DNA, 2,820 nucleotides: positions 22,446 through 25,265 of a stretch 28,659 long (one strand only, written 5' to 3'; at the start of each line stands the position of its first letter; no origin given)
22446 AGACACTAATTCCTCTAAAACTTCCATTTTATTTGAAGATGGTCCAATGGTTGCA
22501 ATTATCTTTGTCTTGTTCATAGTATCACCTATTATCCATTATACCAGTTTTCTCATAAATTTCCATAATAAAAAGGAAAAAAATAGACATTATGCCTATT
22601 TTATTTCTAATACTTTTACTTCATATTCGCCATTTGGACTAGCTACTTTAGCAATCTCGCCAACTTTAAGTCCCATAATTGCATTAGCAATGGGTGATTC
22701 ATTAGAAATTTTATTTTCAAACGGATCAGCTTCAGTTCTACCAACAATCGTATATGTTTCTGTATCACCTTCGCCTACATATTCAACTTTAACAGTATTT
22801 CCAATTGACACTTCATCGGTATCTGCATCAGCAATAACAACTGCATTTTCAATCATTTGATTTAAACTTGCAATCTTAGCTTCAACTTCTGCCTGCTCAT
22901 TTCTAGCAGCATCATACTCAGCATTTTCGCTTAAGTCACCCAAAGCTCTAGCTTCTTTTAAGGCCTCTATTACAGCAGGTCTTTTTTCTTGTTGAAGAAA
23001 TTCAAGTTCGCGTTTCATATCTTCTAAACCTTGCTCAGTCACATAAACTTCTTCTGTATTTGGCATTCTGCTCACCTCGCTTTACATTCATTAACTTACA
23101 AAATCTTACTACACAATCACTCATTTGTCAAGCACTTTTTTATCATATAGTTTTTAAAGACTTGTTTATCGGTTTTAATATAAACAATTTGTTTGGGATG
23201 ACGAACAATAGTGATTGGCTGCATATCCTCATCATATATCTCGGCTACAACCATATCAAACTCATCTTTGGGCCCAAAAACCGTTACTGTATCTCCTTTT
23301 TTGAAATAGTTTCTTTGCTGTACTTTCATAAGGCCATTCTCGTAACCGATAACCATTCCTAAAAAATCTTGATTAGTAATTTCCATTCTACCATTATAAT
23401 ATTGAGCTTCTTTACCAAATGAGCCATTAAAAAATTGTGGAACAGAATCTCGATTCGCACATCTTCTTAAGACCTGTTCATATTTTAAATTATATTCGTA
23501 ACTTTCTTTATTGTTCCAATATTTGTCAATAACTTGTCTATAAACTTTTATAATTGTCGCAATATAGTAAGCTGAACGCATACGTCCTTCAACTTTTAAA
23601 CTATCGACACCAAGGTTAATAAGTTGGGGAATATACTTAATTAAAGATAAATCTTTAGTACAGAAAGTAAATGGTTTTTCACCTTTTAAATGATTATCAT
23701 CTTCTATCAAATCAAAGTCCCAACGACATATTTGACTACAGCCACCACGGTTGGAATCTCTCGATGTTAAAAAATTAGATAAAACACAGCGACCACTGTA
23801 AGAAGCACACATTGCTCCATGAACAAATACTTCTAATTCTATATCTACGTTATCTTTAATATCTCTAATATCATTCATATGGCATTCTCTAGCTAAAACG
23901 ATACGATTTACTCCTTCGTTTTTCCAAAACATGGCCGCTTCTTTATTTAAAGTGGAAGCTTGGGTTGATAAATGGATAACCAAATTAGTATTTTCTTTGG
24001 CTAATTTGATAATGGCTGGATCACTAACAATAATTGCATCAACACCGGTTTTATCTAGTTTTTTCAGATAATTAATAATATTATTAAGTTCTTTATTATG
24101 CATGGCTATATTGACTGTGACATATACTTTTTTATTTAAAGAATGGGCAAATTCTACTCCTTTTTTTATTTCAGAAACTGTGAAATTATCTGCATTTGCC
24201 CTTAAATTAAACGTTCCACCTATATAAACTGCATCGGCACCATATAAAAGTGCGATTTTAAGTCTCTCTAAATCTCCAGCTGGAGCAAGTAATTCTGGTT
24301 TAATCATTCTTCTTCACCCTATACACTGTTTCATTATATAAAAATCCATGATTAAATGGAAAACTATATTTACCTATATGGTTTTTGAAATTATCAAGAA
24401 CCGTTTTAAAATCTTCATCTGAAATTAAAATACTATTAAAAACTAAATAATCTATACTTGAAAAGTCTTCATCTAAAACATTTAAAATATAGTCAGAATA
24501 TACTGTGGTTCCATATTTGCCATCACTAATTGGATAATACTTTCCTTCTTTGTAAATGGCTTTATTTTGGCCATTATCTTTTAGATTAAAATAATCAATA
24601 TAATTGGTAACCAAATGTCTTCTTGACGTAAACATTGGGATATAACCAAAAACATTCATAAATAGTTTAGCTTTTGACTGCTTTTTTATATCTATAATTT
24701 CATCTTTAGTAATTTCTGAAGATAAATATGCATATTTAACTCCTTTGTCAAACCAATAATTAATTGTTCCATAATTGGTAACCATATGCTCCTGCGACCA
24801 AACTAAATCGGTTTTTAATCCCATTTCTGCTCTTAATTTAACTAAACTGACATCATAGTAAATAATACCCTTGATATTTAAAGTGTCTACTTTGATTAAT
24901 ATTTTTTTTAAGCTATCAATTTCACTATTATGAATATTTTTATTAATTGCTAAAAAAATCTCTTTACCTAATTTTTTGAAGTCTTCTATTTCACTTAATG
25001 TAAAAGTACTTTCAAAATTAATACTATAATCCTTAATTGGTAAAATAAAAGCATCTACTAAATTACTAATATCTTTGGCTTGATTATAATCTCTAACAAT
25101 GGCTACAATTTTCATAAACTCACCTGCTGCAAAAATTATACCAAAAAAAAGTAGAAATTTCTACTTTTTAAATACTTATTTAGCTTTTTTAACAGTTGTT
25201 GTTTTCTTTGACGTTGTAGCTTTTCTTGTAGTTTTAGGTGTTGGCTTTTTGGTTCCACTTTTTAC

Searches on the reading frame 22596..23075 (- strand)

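Call 6: search_protein_families(library=pfam, proteins=[window:22596-23075:-])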
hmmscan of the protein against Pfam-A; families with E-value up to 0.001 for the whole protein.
window:22596-23075:- (159 aa): 2 families
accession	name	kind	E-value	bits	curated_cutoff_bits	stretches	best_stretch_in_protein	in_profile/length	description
PF03449.20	GreA_GreB_N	-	9.7e-28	96.6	24.5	1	10-80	1-71/71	Transcription elongation factor, N-terminal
PF01272.25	GreA_GreB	-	2.8e-26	91.7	26.9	1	85-159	2-76/77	Transcription elongation factor, GreA/GreB, C-term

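Call 7: search_protein_families(library=ncbifam, proteins=[window:22596-23075:-])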
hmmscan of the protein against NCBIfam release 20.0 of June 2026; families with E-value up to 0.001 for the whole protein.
window:22596-23075:- (159 aa): 14 families
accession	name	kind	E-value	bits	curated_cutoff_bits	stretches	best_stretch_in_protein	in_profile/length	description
NF001263.0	PRK00226.1-4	equivalog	1.8e-58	196.9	145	1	6-159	3-158/160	transcription elongation factor GreA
TIGR01462.1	greA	subfamily_domain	1.2e-50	171.6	139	1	11-159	1-151/151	transcription elongation factor GreA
NF001260.0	PRK00226.1-1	equivalog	1.5e-44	151.4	234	1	12-158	8-156/160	transcription elongation factor GreA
NF001261.0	PRK00226.1-2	equivalog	1.5e-42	145.2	167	1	8-159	2-155/157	transcription elongation factor GreA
NF001264.0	PRK00226.1-5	equivalog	7.5e-38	129.8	180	1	9-158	3-155/158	transcription elongation factor GreA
NF002506.1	PRK01885.1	equivalog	2.1e-31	108.7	188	1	10-159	3-153/156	transcription elongation factor GreB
TIGR01461.1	greB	equivalog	1.9e-29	102.4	171.05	1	10-158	3-152/156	transcription elongation factor GreB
NF001262.0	PRK00226.1-3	equivalog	5.6e-28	97.7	161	1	6-156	3-157/165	transcription elongation factor GreA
NF011309.0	PRK14720.1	equivalog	1.5e-26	92.9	714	1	8-158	748-900/906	transcription elongation factor GreA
NF004969.0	PRK06330.1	equivalog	9.9e-19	67.4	697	1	7-154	564-710/718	transcript cleavage factor/unknown domain fusion protein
NF004973.0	PRK06342.1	equivalog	2.9e-14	53.1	159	1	11-147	30-152/160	transcription elongation factor GreA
NF004548.0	PRK05892.1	equivalog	2.7e-11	43.6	126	1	15-159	11-155/158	nucleoside diphosphate kinase regulator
NF004396.0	PRK05753.1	equivalog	1.7e-08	34.4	109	1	58-158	22-125/137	nucleoside diphosphate kinase regulator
NF045969.1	trig_like_plasma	equivalog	0.00017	20.5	140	1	70-159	122-209/399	trigger factor-related chaperone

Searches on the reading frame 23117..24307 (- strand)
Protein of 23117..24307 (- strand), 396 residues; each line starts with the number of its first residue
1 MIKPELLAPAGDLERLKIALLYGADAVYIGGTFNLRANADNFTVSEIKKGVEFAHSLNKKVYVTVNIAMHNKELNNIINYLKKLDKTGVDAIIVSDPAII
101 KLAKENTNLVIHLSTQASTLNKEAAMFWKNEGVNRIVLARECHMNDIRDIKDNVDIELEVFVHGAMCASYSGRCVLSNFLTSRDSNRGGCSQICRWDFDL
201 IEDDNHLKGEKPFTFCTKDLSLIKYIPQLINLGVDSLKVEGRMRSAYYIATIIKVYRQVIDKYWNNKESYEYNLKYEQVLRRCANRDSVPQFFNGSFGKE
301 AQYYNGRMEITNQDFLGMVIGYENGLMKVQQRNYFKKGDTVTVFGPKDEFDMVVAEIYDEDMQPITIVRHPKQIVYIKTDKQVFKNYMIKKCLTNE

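Call 6: search_protein_families(library=pfam, proteins=[window:23117-24307:-])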
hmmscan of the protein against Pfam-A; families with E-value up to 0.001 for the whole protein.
window:23117-24307:- (396 aa): 2 families
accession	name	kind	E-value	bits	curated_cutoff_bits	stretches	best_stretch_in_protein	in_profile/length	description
PF01136.24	Peptidase_U32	-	1e-81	274.1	22.4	1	75-295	2-229/233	Peptidase family U32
PF16325.11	Peptidase_U32_C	-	1.2e-20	73.8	28.2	1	312-389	2-82/83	Peptidase family U32 C-terminal domain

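Call 7: search_protein_families(library=ncbifam, proteins=[window:23117-24307:-])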
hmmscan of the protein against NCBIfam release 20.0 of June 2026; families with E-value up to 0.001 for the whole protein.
window:23117-24307:- (396 aa): 4 families
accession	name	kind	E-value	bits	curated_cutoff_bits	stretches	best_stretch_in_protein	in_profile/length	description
NF011996.0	PRK15452.1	equivalog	1e-95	321.2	534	2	1-210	2-214/449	prephenate-dependent tRNA uridine(34) hydroxylase TrhP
NF047963.1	quinone_UbiU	equivalog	2.6e-56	191.1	440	2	5-191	2-194/331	ubiquinone anaerobic biosynthesis protein UbiU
NF047965.1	quinone_UbiV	equivalog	1.7e-11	44.2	275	1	47-270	49-268/292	ubiquinone anaerobic biosynthesis protein UbiV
NF011991.0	PRK15447.1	equivalog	1e-10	41.5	283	1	25-269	30-273/302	U32 family peptidase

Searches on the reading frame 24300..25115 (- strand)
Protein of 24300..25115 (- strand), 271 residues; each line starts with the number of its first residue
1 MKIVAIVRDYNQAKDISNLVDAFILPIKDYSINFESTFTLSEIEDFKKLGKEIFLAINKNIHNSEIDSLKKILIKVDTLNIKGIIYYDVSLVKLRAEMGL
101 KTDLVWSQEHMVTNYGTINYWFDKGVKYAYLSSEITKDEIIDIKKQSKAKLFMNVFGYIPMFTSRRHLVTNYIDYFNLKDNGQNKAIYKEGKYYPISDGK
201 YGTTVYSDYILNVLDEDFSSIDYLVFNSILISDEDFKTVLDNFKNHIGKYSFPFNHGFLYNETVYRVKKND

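Call 6: search_protein_families(library=pfam, proteins=[window:24300-25115:-])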
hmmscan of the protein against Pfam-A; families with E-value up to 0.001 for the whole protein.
window:24300-25115:- (271 aa): 1 family
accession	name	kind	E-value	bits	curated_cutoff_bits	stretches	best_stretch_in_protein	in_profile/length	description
PF01136.24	Peptidase_U32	-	1.7e-15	57.4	22.4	1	67-195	2-128/233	Peptidase family U32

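Call 7: search_protein_families(library=ncbifam, proteins=[window:24300-25115:-])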
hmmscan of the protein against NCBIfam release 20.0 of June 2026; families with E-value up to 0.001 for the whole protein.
window:24300-25115:- (271 aa): 2 families
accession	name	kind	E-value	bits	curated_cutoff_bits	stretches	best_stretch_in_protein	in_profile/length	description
NF011996.0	PRK15452.1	equivalog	1.1e-10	40.9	534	1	36-183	46-191/449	prephenate-dependent tRNA uridine(34) hydroxylase TrhP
NF047963.1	quinone_UbiU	equivalog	9.3e-06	25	440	1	32-173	40-182/331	ubiquinone anaerobic biosynthesis protein UbiU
